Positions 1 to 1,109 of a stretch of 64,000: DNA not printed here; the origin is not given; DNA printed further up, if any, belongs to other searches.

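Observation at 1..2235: Two tandem Hoc paralogs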

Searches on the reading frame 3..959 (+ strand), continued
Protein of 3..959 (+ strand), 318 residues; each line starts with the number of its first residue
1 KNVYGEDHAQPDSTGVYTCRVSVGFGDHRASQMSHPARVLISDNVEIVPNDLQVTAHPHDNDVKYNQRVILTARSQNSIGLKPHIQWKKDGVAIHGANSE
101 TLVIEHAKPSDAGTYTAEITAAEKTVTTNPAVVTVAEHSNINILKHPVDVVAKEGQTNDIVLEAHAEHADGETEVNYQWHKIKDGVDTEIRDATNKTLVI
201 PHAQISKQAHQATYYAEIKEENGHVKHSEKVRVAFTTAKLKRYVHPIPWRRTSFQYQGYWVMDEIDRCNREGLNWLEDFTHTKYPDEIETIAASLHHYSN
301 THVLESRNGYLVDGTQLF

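Call 69: fold_search(model_id=the predicted structure, library=pdb)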
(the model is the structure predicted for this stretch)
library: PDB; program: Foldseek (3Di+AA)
matches with E <= 10: 2000; with E <= 0.001: 1773
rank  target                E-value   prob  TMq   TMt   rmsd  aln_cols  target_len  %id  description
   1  3k0w                  7.7e-14  1.00  0.25  0.42  10.4       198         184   19  Crystal structure of the tandem IG-like C2-type 2 domains of the human mucosa-associated lymphoid tissue lymphoma transl (released 2009-10-27)
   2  6i9s_A                1.3e-11  1.00  0.32  0.47   6.8       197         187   22  hRobo2 Extracellular Domains 2-3 (released 2019-03-13)
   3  6i9s_B                5.0e-11  1.00  0.31  0.47   7.6       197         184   20  hRobo2 Extracellular Domains 2-3 (released 2019-03-13)
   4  5k6x_A                7.4e-11  1.00  0.25  0.22  25.5       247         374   16  Sidekick-2 immunoglobulin domains 1-4, crystal form 1 (released 2016-09-28)
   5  3ojv_C                8.3e-11  1.00  0.26  0.37   9.7       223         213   13  Crystal Structure of FGF1 complexed with the ectodomain of FGFR1c exhibiting an ordered ligand specificity-determining (released 2011-12-28)
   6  5xwu_C                1.1e-10  1.00  0.25  0.27  16.2       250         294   16  Crystal structure of PTPdelta Ig1-Ig3 in complex with SALM2 LRR-Ig (released 2018-06-06)
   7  5k6x_B                1.3e-10  1.00  0.25  0.22  30.5       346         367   14  Sidekick-2 immunoglobulin domains 1-4, crystal form 1 (released 2016-09-28)
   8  4u7m                  1.4e-10  1.00  0.37  0.40   8.6       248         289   18  LRIG1 extracellular domain: Structure and Function Analysis (released 2015-04-08)
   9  4ra0_C                1.6e-10  1.00  0.31  0.47   8.0       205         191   16  An engineered Axl 'decoy receptor' effectively silences the Gas6-Axl signaling axis (released 2014-09-24)
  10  2iep_A                1.6e-10  1.00  0.31  0.48   7.2       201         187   17  Crystal structure of immunoglobulin-like domains 1 and 2 of the receptor tyrosine kinase MuSK (released 2006-11-28)
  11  2v9q                  1.6e-10  1.00  0.29  0.41   8.0       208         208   18  First and second Ig domains from human Robo1 (released 2007-09-25)
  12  5k6y_A                1.6e-10  1.00  0.25  0.22  29.8       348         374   14  Sidekick-2 immunoglobulin domains 1-4, crystal form 2 (released 2016-09-28)
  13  2f8v_C                2.0e-10  1.00  0.34  0.50   6.4       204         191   15  Structure of full length telethonin in complex with the N-terminus of titin (released 2006-06-27)
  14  6fwx_A                2.1e-10  1.00  0.37  0.54   5.5       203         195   16  Chimeric titin Z1Z2-Z1Z2 tandem (Z1212) functionalized with a GRGDS exogenous peptide from fibronectin (released 2019-03-27)
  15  2yd3                  2.5e-10  1.00  0.23  0.36  19.0       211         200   18  Crystal structure of the N-terminal Ig1-2 module of Human Receptor Protein Tyrosine Phosphatase Sigma (released 2011-04-13)
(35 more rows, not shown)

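Call 82: find_related_loci(query=window:3-959:+, collection=viral_contigs, flank=3000)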
Query window:3-959:+ (318 aa) in viral_contigs; peptide patterns used: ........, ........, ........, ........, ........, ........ (x = any residue, [..] = any of these).
1 stretches matched a pattern; 1 encode a relative of the query (tblastn E <= 1e-3); 1 distinct loci.
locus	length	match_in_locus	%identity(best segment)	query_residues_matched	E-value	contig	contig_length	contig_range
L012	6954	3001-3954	98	1-318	0e+0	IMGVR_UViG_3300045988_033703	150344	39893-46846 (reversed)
